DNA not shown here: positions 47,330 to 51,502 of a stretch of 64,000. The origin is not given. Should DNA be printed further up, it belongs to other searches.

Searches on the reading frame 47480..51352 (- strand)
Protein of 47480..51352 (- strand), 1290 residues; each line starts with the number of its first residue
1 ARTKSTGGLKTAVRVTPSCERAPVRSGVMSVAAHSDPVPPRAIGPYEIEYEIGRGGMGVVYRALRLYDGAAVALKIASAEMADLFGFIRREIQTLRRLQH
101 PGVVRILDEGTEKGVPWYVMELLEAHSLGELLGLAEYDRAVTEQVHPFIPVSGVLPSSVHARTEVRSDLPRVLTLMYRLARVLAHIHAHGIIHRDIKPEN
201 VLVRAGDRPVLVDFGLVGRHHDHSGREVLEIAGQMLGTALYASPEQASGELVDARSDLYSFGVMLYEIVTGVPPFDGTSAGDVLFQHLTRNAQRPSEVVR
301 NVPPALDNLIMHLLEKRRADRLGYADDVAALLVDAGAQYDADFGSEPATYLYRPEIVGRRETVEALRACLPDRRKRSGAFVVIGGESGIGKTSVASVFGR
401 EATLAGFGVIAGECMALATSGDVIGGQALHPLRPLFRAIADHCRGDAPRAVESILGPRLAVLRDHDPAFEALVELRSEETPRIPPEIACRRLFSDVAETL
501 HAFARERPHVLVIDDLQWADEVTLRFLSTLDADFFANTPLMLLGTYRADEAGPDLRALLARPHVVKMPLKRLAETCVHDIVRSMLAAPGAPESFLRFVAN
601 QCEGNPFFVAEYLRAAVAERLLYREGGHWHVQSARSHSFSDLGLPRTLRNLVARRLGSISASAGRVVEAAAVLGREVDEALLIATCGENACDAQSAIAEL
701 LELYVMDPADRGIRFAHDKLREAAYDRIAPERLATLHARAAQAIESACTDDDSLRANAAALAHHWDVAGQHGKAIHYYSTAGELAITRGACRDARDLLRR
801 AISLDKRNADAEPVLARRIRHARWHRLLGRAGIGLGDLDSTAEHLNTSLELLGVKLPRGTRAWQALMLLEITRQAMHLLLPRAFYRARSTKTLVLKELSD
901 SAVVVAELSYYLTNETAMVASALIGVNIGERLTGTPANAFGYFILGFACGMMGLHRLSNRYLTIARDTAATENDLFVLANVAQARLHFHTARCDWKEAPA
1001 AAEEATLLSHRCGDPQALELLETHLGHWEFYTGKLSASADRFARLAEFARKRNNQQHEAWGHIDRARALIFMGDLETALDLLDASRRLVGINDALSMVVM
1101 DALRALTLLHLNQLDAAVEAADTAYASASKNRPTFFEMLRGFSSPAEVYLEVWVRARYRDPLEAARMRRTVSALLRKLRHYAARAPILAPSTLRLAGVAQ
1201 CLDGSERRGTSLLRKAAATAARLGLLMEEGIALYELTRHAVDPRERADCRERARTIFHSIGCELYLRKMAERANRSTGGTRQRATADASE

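Call 58: search_protein_families(library=pfam, proteins=[window:47480-51352:-], max_evalue=0.001)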
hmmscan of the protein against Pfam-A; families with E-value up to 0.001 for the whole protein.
window:47480-51352:- (1290 aa): 5 families
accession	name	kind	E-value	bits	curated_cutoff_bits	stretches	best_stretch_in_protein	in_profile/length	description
PF00069.31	Pkinase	-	1.2e-39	136.8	31.7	1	46-324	1-254/263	Protein kinase domain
PF07714.23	PK_Tyr_Ser-Thr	-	1.2e-26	94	23.1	1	48-322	3-249/258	Protein tyrosine and serine/threonine kinase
PF13191.12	AAA_16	-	1.7e-21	77.9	32.6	1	356-530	2-155/167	AAA ATPase domain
PF13401.12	AAA_22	-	3.9e-06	27.6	27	1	377-550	4-128/130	AAA domain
PF03109.22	ABC1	-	9.9e-06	25.3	22.9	1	182-231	179-228/244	ABC1 atypical kinase-like domain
